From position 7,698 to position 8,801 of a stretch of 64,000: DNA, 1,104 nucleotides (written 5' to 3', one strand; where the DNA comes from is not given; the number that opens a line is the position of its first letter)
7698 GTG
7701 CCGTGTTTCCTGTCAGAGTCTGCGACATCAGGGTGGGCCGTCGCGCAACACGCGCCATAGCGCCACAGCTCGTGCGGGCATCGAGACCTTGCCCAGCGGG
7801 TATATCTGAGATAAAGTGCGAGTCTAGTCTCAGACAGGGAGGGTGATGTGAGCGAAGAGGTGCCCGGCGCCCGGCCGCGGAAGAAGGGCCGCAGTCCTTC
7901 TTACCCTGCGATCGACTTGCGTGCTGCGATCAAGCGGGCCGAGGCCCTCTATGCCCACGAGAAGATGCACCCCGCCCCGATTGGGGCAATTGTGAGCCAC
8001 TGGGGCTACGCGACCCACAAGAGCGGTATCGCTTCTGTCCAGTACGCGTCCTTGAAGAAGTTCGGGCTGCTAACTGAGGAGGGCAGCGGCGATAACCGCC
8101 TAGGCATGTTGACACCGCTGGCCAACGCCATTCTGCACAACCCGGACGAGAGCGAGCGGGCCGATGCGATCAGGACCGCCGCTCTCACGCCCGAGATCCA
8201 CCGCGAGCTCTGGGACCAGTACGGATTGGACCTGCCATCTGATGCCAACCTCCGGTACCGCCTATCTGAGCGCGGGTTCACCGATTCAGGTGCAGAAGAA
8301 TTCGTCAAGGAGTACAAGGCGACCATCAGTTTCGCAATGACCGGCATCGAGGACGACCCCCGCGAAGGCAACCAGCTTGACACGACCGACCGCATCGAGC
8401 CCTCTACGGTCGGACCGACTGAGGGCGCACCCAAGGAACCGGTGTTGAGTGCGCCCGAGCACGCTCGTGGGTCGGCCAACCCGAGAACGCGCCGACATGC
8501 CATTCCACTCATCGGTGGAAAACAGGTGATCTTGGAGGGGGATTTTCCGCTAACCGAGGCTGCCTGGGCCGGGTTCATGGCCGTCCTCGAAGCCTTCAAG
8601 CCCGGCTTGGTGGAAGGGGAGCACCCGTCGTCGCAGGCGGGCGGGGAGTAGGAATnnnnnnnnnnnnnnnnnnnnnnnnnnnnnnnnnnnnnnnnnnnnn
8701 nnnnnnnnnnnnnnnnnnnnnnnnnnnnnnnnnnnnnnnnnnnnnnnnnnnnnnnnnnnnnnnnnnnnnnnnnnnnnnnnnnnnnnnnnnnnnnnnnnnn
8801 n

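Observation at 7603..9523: Uncharacterised two-gene cassette (winged-helix-like protein + NYN nuclease) wedged between a type I R-M operon and a truncated TA module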

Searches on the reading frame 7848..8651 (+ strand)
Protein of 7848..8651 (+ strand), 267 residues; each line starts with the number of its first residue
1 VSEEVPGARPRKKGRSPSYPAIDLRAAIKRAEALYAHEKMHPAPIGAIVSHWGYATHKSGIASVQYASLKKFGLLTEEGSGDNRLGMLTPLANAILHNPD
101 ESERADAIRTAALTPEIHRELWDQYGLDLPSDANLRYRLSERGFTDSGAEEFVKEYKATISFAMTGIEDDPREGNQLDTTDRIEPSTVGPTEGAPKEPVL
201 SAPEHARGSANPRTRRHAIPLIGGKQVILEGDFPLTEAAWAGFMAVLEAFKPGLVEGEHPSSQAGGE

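Call 4: search_protein_families(library=pfam, proteins=[window:7848-8651:+], max_evalue=0.1)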
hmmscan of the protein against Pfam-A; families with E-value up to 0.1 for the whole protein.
window:7848-8651:+ (267 aa): 0 families

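Call 5: search_protein_families(library=padloc, proteins=[window:7848-8651:+], max_evalue=0.1)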
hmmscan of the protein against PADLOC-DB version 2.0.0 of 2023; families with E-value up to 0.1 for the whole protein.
window:7848-8651:+ (267 aa): 0 families

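Call 6: search_protein_families(library=ncbifam, proteins=[window:7848-8651:+], max_evalue=0.1)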
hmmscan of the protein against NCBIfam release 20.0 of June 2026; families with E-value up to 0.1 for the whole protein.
window:7848-8651:+ (267 aa): 0 families

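Call 8: search_protein_families(library=phrogs, proteins=[window:7848-8651:+], max_evalue=0.1)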
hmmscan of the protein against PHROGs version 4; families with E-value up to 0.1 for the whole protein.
window:7848-8651:+ (267 aa): 0 families

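Call 9: find_homologous_proteins(query=window:7848-8651:+)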
Query window:7848-8651:+ (267 aa): 363 proteins with E <= 0.001 among 1180 candidates; the best 120 are listed.
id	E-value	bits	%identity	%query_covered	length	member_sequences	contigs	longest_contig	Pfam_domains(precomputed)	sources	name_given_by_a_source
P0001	2.4e-174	597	100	100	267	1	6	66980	-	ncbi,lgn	-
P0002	1.4e-121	424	76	96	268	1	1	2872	-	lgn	-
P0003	7.0e-110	385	68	100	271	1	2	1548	-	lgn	-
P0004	6.9e-93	329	59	93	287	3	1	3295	-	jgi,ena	-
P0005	3.8e-89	317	61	93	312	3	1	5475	-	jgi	jgi:hypothetical protein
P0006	6.1e-88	313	54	96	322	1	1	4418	-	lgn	-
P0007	1.2e-82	296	57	94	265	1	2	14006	-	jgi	-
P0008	2.1e-79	285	54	94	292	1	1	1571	-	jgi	jgi:hypothetical protein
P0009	5.1e-65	238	49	93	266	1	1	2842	-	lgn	-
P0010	1.2e-64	237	46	95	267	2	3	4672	-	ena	-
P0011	4.2e-64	235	49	94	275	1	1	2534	-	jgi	jgi:hypothetical protein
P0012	6.5e-64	234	47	93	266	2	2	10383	-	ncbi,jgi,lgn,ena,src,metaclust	metaclust:\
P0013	1.8e-63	233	47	98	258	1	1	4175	-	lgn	-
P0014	2.7e-63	232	48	96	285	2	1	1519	-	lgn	-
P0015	3.6e-63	232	49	92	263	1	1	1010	-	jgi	-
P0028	2.0e-61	226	46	96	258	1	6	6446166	-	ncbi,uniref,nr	ncbi:hypothetical protein O7622_08785 [Micromonospora sp. WMMD1076]|uniref:hypothetical protein n=1 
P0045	6.5e-59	218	48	92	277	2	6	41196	-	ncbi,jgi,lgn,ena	-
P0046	1.4e-58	217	43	97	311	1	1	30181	-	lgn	-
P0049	2.9e-58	216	49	96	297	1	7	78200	-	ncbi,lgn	-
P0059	6.6e-58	215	48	95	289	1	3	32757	-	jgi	jgi:hypothetical protein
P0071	9.0e-57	211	44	95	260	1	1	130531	-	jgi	jgi:hypothetical protein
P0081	5.1e-56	209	46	91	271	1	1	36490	-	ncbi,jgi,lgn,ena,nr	ncbi:MAG TPA: hypothetical protein VME70_08990 [Mycobacteriales bacterium]|nr:hypothetical protein [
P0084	8.0e-56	208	43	96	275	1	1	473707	-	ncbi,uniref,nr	ncbi:hypothetical protein [Streptomyces sp. SID13031]|uniref:hypothetical protein n=1 Tax=Streptomyc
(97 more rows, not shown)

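Call 18: find_related_loci(query=A1, collection=metagenome_contigs, flank=8000)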
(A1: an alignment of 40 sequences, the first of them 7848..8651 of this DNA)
Query A1 (267 aa) in metagenome_contigs; peptide patterns used: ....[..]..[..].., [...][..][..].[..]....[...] (x = any residue, [..] = any of these).
353 stretches matched a pattern; 219 encode a relative of the query (tblastn E <= 1e-3); the best 80 are kept; 80 distinct loci.
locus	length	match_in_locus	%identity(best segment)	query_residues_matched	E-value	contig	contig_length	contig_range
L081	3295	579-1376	59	12-258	1e-98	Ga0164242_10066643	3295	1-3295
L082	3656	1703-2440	47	11-258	2e-68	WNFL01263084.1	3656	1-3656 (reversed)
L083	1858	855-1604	46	3-256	2e-69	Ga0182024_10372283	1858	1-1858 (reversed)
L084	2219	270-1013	48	2-256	4e-68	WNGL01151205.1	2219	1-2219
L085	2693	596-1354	47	1-260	2e-66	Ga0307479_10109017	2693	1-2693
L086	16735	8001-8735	48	8-255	7e-66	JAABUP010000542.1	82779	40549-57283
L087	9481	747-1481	48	8-255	7e-66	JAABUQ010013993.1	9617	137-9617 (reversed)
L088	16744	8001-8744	48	11-255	3e-65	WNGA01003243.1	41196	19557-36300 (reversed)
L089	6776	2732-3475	48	11-255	3e-65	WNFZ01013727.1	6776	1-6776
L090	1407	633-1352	47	6-255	2e-68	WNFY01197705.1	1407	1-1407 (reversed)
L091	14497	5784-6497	47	11-255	2e-64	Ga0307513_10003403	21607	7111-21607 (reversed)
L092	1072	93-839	47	11-261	6e-69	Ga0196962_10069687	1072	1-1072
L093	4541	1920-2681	45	1-255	2e-64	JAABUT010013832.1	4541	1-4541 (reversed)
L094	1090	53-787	48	9-256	4e-69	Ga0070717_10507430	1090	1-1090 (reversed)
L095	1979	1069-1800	48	8-255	1e-65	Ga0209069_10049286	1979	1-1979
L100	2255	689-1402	49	13-255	1e-60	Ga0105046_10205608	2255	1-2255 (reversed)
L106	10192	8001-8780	45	9-265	2e-59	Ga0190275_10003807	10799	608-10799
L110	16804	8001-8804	42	5-254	5e-57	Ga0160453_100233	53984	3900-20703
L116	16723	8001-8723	41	11-255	3e-54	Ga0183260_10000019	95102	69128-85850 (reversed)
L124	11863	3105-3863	43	1-256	6e-53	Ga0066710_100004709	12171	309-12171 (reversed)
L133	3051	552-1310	42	12-255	2e-51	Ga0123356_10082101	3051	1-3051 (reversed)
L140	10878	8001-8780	40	15-255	7e-50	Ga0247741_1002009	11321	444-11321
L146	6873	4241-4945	38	13-255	1e-46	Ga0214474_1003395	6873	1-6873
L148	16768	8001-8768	40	1-253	1e-45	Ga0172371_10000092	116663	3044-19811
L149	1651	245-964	39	9-265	1e-46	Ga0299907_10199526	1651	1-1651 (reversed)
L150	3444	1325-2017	39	13-255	2e-45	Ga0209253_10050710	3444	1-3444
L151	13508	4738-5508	39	1-258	5e-44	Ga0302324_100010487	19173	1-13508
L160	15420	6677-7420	39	16-266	2e-41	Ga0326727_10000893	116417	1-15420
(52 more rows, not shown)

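Call 22: find_encoding_contigs(protein=P0001, flank=10000, max_places=6)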
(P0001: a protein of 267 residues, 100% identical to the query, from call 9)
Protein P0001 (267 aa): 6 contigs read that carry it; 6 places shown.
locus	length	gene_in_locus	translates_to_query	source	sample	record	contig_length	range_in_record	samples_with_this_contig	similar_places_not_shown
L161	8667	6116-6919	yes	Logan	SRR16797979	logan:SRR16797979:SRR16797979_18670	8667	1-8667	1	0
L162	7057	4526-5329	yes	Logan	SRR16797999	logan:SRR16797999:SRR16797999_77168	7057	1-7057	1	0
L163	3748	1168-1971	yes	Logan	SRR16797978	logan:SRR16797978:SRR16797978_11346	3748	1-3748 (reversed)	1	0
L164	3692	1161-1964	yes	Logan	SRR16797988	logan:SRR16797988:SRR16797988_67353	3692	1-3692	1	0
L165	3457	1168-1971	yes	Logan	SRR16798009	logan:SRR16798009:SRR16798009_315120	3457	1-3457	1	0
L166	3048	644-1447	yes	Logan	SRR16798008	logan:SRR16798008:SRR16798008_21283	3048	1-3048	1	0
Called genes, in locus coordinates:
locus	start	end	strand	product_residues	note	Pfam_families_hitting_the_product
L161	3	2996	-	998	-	?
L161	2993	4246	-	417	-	PF01420:Methylase_S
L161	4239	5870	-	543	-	PF12161:HsdM_N, PF02384:N6_Mtase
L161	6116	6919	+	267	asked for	-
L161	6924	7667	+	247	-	PF01936:NYN (faint)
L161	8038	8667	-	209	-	?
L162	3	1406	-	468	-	?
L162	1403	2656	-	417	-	PF01420:Methylase_S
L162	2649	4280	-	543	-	PF12161:HsdM_N, PF02384:N6_Mtase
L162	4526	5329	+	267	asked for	-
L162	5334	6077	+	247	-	PF01936:NYN (faint)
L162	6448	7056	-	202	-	?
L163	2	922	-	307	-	?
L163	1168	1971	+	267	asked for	-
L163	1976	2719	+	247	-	PF01936:NYN (faint)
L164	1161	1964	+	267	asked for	-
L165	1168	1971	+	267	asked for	-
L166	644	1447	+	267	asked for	-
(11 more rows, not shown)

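Call 23: find_encoding_contigs(protein=P0002, flank=5000, max_places=3)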
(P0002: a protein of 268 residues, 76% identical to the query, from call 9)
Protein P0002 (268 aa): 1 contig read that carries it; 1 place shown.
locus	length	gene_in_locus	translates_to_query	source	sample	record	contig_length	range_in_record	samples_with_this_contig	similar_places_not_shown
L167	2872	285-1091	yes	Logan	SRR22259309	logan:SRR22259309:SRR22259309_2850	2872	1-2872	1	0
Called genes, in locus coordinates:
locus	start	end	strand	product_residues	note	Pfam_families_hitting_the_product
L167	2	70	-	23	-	?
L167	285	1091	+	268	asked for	-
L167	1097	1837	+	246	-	PF01936:NYN (faint)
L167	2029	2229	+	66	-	PF12728:HTH_17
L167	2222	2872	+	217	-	?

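Call 24: predict_structure(alignment_id=A1)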
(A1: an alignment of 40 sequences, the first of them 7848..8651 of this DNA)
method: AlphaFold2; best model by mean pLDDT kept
length: 267 residues; sequences in the alignment: 40
mean_pLDDT: 84.5   pTM: 0.64
mean pLDDT of the five models: 84.5, 84.1, 83.5, 83.5, 83.0
residues with pLDDT >= 90: 175; 70-90: 27; 50-70: 40; < 50: 25
segments of 3 or more residues with pLDDT < 50: 169-180, 182-186, 201-205
pLDDT, mean of each block of 10 residues (from residue 1): 66 77 98 98 98 95 97 98 97 97 96 98 96 97 94 97 74 44 49 53 51 82 90 93 95 84 64
secondary structure, 60 per line:
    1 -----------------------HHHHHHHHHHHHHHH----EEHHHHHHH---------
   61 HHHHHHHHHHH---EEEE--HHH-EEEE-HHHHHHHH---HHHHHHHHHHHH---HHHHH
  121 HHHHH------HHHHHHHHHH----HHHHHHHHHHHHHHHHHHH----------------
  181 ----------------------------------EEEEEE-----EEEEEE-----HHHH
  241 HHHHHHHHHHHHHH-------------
elements in order: H24-38 H45-51 H61-71 E75-78 E85-88 H90-97 H101-112 H116-125 H132-141 H146-164 E215-220 E226-231 H237-254

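Call 25: search_protein_representatives(alignment_id=A1)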
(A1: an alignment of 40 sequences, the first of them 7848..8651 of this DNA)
Query: 40 sequences, 268 profile positions. Proteins with E-value up to 0.001 (for the whole library): 6135; up to 1e-10: 4418; up to 1e-30: 1858. The best 150 are listed.
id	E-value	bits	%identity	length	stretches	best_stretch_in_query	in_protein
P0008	7.9e-102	356.8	-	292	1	1-262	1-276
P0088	1.3e-100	352.8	-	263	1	1-264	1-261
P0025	2.8e-100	351.7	-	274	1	5-265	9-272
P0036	1.1e-99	349.8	-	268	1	1-265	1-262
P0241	8.4e-95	333.8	-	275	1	5-263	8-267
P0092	5.2e-92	324.6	-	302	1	1-264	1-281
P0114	1.2e-90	320.2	-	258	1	1-265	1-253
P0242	3.4e-89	315.4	-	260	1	2-258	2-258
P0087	2.0e-88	312.9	-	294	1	3-263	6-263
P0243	8.2e-88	310.9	-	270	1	1-265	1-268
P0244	2.6e-87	309.2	-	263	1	1-262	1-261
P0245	6.2e-87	308.0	-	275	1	1-263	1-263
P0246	2.3e-86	306.2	-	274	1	1-264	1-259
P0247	4.3e-86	305.2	-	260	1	4-258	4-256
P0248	5.6e-86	304.9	-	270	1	1-262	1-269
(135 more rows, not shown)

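Call 30: fold_search(model_id=the predicted structure, library=pdb)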
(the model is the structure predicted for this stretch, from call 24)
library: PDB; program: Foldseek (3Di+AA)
matches with E <= 10: 511; with E <= 0.001: 0
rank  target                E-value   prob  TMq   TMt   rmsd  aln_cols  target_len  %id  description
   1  4e70_A                9.2e-03  0.99  0.25  0.20  10.3       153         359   16  Crystal Structure Analysis of Coniferyl Alcohol 9-O-Methyltransferase from Linum Nodiflorum in Complex with Coniferyl  (released 2013-05-01)
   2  4evi_A                9.2e-03  0.98  0.25  0.19  10.4       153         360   14  Crystal Structure Analysis of Coniferyl Alcohol 9-O-Methyltransferase from Linum Nodiflorum in Complex with Coniferyl  (released 2013-05-01)
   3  4ems_A                1.1e-02  0.98  0.25  0.20  10.4       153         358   16  Crystal Structure Analysis of Coniferyl Alcohol 9-O-Methyltransferase from Linum Nodiflorum (released 2013-05-01)
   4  4ems_B                1.8e-02  0.97  0.25  0.20  10.2       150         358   17  Crystal Structure Analysis of Coniferyl Alcohol 9-O-Methyltransferase from Linum Nodiflorum (released 2013-05-01)
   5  4evi_B                2.3e-02  0.97  0.26  0.20  10.1       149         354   15  Crystal Structure Analysis of Coniferyl Alcohol 9-O-Methyltransferase from Linum Nodiflorum in Complex with Coniferyl  (released 2013-05-01)
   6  3cjn                  3.8e-02  0.97  0.22  0.37  12.3       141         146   13  Crystal structure of transcriptional regulator, MarR family, from Silicibacter pomeroyi (released 2008-03-25)
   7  5icg                  4.8e-02  0.85  0.23  0.20   9.1       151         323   14  Crystal structure of apo (S)-norcoclaurine 6-O-methyltransferase (released 2016-06-08)
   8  4e70_B                5.1e-02  0.90  0.25  0.20  10.0       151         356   17  Crystal Structure Analysis of Coniferyl Alcohol 9-O-Methyltransferase from Linum Nodiflorum in Complex with Coniferyl  (released 2013-05-01)
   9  9fnz_A4               8.3e-02  0.77  0.22  0.21  11.1       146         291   18  PF30S-PF30S dimer mediated by aRDF from P. furiosus (Structure II) (released 2025-01-15)
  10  5x11_H                9.3e-02  0.57  0.19  0.28  17.7       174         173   14  Crystal structure of Bacillus subtilis PadR in complex with operator DNA (released 2017-11-22)
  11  1zg3                  1.0e-01  0.66  0.22  0.17  10.7       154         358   14  Crystal structure of the isoflavanone 4'-O-methyltransferase complexed with SAH and 2,7,4'-trihydroxyisoflavanone (released 2006-08-01)
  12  4a6d                  1.1e-01  0.77  0.24  0.19  12.2       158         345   16  Crystal structure of human N-acetylserotonin methyltransferase (ASMT) in complex with SAM (released 2012-11-07)
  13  4hw0_C                1.3e-01  0.94  0.21  0.54   9.6       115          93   12  Crystal structure of Sso10a-2, a DNA-binding protein from Sulfolobus solfataricus (released 2013-10-30)
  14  9fny_B3               1.3e-01  0.57  0.21  0.19  11.2       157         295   15  PF30S-PF30S dimer mediated by aRDF from P. furiosus (Structure I) (released 2025-01-15)
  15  6tqa_B                1.4e-01  0.60  0.23  0.35   9.7       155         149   12  X-ray structure of Roquin ROQ domain in complex with a UCP3 CDE2 SL RNA motif (released 2020-05-27)
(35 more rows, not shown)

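Call 32: fold_search(model_id=the predicted structure, library=viral)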
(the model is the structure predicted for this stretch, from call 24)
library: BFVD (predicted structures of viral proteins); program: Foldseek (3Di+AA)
matches with E <= 10: 358; with E <= 0.001: 0
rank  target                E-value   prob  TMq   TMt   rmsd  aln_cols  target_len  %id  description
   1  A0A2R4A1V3            1.0e-02  0.99  0.26  0.25  10.8       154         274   18  (no name in the UniProt tables at hand)
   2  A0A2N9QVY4            1.3e-01  0.25  0.12  0.14  20.8       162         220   13  (no name in the UniProt tables at hand)
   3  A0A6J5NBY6            1.8e-01  0.09  0.11  0.09  24.5       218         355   14  Uncharacterized protein [uncultured Caudovirales phage]
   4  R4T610                2.0e-01  0.47  0.20  0.26  14.6       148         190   12  Uncharacterized protein [Halorubrum tailed virus 4]
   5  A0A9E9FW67            2.3e-01  0.63  0.25  0.46   8.7       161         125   16  (no name in the UniProt tables at hand)
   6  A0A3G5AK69            2.6e-01  0.38  0.20  0.28  14.2       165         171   13  Z-binding domain-containing protein [Solumvirus sp.]
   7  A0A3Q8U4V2            2.9e-01  0.06  0.09  0.09  29.5       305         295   12  (no name in the UniProt tables at hand)
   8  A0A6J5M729            3.0e-01  0.44  0.20  0.38   9.6       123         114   14  Uncharacterized protein [uncultured Caudovirales phage]
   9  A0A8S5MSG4            3.8e-01  0.28  0.20  0.18  14.2       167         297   12  Replication initiator protein [Podoviridae sp. ctwV53]
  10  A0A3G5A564            4.2e-01  0.15  0.14  0.15  20.1       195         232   10  Sulfhydryl oxidase [Homavirus sp.]
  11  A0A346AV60            4.2e-01  0.07  0.13  0.13  26.2       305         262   14  (no name in the UniProt tables at hand)
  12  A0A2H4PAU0            4.5e-01  0.25  0.19  0.16  16.6       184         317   11  (no name in the UniProt tables at hand)
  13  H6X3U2                4.5e-01  0.10  0.12  0.13  19.3       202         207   11  Uncharacterized protein [Klebsiella phage vB_KleM_RaK2]
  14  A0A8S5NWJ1            4.5e-01  0.08  0.12  0.14  22.9       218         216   12  Uncharacterized protein [Siphoviridae sp. ctTnV63]
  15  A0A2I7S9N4            4.5e-01  0.04  0.10  0.09  28.6       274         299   10  (no name in the UniProt tables at hand)
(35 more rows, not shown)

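Call 33: search_solved_structures(query=A1, max_evalue=10)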
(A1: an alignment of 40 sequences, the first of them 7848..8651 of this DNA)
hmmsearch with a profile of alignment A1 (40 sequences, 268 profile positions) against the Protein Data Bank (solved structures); distinct sequences matched with E-value up to 10: 3.
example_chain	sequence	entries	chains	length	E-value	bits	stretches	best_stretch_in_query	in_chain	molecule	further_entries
2wte_A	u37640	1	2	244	1.2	11.9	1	66-99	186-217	CSA3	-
6wxq_B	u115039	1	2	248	1.2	11.9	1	66-99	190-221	CRISPR-associated transcription factor Csa3 (Type I-A)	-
6w11_B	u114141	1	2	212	1.8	11.3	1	66-98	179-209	CRISPR locus-related putative DNA-binding protein Csa3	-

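Call 39: search_protein_families(library=pfam, proteins=[L081:1345-2103:+, L086:8802-11423:+, L100:1476-2168:+, L106:8842-9369:+, L124:3936-4520:+, L149:1159-1650:+, L151:5662-6597:+], max_evalue=0.01)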
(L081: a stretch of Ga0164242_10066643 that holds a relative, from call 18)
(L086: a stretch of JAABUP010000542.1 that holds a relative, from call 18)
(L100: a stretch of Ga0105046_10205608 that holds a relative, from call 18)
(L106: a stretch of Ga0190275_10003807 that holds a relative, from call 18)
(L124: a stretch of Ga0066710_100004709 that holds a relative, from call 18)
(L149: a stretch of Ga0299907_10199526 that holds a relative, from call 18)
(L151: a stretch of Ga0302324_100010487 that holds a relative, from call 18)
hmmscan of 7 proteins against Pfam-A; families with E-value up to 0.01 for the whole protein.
L081:1345-2103:+ (253 aa): 0 families

L086:8802-11423:+ (874 aa): 0 families

L100:1476-2168:+ (231 aa): 4 families
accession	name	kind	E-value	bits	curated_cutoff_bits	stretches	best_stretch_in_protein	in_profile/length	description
PF07751.16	Abi_2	-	4.8e-08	34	25.6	1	39-185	25-183/184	Abi-like protein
PF18731.6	HEPN_Swt1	-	4.3e-05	24.2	27.5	1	68-197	3-111/115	Swt1-like HEPN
PF18735.6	HEPN_RiboL-PSP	-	0.0018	18.7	28.4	1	156-203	143-181/191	RiboL-PSP-HEPN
PF20185.3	DUF6548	-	0.0064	16.8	27.3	1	165-194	49-78/164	Family of unknown function (DUF6548)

L106:8842-9369:+ (176 aa): 0 families

L124:3936-4520:+ (195 aa): 2 families
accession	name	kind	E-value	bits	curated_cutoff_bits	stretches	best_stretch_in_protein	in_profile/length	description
PF13578.12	Methyltransf_24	-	6e-15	56.5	26.3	1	39-155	1-105/105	Methyltransferase domain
PF04989.18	RMNT_CmcI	-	3.5e-09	37.1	23.2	1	12-155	10-148/206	Rhamnosyl O-methyltransferase/CmcI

L149:1159-1650:+ (164 aa): 0 families

L151:5662-6597:+ (312 aa): 0 families
